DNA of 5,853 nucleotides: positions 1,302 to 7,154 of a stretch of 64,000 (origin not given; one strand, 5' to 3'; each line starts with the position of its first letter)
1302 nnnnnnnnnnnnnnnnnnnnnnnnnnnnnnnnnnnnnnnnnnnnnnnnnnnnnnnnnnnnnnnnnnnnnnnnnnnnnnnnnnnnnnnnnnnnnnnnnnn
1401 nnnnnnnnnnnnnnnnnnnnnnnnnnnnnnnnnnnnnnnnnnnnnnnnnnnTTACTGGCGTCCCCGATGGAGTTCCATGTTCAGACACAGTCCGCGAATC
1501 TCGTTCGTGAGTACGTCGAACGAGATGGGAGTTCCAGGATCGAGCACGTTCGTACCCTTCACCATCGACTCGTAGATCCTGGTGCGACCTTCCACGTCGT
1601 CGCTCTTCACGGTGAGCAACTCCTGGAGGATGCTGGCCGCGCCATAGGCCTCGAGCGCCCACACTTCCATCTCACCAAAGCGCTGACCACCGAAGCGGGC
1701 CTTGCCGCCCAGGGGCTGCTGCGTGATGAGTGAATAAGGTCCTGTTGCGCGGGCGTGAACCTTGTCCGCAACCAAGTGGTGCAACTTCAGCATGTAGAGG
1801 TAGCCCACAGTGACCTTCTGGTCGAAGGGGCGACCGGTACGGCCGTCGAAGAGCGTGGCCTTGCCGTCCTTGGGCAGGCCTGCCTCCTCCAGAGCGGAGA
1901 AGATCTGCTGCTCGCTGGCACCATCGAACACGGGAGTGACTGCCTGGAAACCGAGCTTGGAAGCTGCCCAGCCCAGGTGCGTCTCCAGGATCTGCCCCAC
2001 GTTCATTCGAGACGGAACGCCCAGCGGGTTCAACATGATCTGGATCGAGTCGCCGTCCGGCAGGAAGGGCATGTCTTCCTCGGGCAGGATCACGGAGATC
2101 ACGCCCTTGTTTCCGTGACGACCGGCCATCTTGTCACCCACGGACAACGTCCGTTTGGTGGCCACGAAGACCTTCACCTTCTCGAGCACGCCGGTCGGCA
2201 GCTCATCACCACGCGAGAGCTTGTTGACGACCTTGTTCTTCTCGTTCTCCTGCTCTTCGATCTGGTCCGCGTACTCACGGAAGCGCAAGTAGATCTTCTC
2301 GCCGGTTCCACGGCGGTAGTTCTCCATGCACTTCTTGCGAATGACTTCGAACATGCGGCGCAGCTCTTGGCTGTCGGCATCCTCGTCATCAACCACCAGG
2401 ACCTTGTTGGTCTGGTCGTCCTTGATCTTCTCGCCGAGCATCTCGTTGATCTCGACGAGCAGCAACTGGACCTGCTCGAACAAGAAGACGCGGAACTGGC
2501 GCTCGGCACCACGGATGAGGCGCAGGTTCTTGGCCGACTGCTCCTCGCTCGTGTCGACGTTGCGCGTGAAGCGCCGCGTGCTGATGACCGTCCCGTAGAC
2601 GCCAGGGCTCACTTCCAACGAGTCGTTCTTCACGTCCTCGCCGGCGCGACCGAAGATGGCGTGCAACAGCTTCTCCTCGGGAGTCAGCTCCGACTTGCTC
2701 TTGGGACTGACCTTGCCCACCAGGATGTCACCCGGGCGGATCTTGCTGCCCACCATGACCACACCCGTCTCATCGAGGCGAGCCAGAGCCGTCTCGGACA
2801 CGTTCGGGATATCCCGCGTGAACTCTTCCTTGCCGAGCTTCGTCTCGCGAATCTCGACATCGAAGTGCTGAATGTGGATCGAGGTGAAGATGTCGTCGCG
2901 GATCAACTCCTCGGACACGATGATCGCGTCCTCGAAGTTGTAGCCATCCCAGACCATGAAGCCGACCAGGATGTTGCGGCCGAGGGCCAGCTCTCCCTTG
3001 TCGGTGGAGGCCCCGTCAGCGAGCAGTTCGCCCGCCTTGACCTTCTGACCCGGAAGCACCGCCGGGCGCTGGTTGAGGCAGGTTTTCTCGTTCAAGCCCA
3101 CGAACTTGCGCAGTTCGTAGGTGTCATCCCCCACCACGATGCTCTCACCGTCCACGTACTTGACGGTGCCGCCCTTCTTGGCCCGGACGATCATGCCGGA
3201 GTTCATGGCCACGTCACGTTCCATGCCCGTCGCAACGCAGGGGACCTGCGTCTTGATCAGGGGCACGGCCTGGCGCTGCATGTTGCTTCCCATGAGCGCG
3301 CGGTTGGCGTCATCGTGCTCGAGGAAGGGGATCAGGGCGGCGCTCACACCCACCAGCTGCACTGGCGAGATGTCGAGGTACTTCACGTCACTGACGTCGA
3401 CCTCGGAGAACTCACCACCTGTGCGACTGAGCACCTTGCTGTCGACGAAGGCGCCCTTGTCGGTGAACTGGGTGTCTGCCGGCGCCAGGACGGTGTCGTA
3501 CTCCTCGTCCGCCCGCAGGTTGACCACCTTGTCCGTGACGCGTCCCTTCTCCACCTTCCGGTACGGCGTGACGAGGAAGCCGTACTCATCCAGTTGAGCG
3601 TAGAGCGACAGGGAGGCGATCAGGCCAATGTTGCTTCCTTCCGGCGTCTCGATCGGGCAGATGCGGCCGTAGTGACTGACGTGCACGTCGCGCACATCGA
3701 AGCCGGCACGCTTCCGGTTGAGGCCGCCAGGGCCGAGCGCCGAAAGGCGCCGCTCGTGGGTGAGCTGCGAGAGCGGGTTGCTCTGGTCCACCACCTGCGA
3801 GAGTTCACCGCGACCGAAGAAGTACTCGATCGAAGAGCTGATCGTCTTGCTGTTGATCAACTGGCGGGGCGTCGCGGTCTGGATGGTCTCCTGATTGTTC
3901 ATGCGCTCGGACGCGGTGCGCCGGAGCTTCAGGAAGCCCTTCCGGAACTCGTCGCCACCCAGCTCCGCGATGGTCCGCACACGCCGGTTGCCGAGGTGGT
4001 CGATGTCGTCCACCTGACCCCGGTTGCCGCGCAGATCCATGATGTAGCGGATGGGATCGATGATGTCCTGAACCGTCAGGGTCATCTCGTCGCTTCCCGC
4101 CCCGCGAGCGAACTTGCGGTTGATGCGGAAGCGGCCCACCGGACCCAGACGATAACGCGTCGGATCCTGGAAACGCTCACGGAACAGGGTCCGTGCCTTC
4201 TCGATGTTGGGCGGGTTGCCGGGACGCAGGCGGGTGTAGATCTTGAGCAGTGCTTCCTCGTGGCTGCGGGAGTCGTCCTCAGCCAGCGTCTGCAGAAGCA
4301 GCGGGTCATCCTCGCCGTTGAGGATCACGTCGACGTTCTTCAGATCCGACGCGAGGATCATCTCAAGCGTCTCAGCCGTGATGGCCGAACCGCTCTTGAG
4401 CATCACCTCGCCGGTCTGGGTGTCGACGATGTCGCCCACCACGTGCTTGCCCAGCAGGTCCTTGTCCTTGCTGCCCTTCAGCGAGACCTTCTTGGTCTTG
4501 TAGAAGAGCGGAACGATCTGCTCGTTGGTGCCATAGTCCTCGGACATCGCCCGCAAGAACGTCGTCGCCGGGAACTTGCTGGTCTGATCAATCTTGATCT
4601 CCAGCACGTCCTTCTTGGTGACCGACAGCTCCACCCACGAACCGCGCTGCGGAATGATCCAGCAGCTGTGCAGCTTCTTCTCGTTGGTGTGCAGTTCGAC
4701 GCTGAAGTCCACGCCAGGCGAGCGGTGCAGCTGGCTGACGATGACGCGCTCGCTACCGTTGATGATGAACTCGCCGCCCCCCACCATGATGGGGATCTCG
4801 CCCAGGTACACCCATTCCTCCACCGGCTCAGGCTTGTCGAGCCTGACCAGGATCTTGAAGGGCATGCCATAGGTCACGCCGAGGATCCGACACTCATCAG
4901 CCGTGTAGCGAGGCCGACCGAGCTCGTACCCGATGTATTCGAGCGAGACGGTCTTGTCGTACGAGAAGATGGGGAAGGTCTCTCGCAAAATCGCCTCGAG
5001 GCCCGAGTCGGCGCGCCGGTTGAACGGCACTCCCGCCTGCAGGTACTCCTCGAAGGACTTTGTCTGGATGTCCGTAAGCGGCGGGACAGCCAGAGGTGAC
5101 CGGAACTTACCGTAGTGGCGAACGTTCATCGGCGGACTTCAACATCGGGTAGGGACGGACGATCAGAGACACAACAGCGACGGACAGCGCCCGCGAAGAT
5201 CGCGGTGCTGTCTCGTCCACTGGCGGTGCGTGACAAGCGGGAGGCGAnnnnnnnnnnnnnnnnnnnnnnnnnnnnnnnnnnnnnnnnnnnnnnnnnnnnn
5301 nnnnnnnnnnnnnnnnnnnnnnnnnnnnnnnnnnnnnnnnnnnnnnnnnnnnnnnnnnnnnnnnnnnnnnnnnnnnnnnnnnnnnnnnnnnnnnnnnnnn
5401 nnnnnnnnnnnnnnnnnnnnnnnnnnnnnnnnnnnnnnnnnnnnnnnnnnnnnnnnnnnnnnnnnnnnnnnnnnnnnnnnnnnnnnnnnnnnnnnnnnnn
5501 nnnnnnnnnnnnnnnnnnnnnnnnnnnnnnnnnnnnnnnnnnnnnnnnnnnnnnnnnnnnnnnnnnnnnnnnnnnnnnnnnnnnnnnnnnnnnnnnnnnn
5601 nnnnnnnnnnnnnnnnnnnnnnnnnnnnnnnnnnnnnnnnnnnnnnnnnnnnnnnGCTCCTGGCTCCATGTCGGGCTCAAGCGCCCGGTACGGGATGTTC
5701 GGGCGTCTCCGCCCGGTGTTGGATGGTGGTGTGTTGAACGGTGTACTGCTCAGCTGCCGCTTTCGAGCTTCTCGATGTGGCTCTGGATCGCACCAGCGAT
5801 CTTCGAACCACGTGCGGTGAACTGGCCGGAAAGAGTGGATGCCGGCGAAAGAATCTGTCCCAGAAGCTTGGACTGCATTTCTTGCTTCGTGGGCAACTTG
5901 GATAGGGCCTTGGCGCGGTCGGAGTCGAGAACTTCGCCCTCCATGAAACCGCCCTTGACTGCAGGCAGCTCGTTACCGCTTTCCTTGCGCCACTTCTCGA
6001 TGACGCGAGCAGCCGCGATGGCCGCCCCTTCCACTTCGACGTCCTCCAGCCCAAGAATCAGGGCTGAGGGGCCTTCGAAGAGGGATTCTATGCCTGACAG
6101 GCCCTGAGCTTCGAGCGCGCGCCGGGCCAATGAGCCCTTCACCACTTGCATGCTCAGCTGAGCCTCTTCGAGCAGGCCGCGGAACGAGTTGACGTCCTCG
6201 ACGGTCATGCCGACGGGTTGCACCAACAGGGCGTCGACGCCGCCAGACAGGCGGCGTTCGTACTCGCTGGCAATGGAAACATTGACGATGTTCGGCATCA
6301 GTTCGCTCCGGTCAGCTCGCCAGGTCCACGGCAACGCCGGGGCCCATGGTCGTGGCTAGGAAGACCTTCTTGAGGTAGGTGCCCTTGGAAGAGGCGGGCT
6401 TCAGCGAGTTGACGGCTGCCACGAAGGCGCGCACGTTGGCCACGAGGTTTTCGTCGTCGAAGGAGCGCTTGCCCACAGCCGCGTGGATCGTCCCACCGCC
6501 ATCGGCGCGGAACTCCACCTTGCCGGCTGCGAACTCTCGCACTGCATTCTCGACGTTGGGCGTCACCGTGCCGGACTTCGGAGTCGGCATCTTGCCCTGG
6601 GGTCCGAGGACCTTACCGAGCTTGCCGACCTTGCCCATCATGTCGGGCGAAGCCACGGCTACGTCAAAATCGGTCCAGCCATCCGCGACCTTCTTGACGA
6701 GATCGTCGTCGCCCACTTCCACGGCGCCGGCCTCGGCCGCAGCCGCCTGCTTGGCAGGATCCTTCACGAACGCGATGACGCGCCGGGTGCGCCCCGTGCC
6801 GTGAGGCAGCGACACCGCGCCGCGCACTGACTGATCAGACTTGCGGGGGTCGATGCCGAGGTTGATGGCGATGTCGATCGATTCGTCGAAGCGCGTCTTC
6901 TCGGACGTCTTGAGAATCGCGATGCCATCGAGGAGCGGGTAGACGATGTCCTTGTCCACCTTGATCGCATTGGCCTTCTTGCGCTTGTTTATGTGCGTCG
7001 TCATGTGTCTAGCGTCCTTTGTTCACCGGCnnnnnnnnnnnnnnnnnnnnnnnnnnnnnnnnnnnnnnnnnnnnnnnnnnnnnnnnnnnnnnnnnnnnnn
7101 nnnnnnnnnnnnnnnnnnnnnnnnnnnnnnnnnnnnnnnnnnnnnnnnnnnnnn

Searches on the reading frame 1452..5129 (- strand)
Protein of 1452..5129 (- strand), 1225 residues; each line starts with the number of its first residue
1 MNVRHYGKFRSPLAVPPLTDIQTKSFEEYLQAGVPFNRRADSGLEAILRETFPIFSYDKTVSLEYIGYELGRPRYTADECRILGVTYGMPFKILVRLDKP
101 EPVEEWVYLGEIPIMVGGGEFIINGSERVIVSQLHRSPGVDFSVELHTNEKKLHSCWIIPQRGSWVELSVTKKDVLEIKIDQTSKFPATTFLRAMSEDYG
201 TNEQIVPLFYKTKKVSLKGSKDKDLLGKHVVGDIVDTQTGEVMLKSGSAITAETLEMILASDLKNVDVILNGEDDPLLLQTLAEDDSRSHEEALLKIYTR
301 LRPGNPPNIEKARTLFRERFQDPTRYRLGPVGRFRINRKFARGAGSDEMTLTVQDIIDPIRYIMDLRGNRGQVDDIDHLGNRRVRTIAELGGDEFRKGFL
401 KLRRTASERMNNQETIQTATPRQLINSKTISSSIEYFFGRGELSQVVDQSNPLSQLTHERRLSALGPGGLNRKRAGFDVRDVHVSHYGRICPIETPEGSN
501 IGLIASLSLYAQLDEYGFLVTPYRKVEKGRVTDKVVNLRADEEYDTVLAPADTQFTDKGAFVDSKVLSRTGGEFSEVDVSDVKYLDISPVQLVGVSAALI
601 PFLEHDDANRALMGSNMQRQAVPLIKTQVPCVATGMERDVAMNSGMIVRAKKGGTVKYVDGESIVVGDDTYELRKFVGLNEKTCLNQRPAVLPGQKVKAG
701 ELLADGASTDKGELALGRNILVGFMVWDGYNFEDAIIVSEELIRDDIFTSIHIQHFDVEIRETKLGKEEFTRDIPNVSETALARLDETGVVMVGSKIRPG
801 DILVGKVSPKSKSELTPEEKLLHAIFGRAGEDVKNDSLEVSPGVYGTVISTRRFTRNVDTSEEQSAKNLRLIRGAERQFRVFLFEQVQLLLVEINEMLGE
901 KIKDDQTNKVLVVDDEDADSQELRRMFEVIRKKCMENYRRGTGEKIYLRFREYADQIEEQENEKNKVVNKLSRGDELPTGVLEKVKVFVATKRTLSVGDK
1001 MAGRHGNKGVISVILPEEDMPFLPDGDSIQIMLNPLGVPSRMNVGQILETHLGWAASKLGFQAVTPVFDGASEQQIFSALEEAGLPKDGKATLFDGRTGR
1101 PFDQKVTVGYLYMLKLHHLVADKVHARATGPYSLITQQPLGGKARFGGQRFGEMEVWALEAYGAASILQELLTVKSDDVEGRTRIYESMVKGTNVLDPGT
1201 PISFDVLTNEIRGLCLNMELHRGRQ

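Call 40: search_protein_families(library=pfam, proteins=[window:1452-5129:-], max_evalue=0.01)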
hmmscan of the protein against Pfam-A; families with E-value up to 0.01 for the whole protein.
window:1452-5129:- (1225 aa): 7 families
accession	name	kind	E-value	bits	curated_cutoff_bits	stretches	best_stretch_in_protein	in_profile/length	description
PF00562.33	RNA_pol_Rpb2_6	-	2.3e-126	422.3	23.4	1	597-1145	2-373/373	RNA polymerase Rpb2, domain 6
PF04565.21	RNA_pol_Rpb2_3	-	9.8e-27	93.4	21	1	445-512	1-67/68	RNA polymerase Rpb2, domain 3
PF04560.25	RNA_pol_Rpb2_7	-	6.5e-24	84.6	32.1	1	1147-1221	1-85/87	RNA polymerase Rpb2, domain 7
PF04561.19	RNA_pol_Rpb2_2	-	9.8e-22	78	21.7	1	277-385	86-190/190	RNA polymerase Rpb2, domain 2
PF10385.14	RNA_pol_Rpb2_45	-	2.5e-18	66.3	28.2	1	523-588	1-66/66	RNA polymerase beta subunit external 1 domain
PF04563.20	RNA_pol_Rpb2_1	-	7.3e-14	52.2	28.2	1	18-432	2-203/203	RNA polymerase beta subunit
PF01551.29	Peptidase_M23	-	0.0053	17.4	28.7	0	639-710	7-76/96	Peptidase family M23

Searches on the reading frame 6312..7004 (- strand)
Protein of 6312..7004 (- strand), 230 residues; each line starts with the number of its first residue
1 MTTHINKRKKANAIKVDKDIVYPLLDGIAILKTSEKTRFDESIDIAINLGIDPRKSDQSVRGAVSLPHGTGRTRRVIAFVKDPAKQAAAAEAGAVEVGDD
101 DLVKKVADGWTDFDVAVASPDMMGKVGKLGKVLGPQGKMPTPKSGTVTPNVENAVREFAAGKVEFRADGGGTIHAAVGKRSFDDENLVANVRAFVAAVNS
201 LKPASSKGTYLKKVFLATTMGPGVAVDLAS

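Call 40: search_protein_families(library=pfam, proteins=[window:6312-7004:-], max_evalue=0.01)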
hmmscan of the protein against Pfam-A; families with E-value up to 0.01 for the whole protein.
window:6312-7004:- (230 aa): 1 family
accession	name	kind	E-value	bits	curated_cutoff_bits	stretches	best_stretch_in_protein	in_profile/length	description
PF00687.26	Ribosomal_L1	-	5.4e-65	219.1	32.2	1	31-222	1-198/198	Ribosomal protein L1p/L10e family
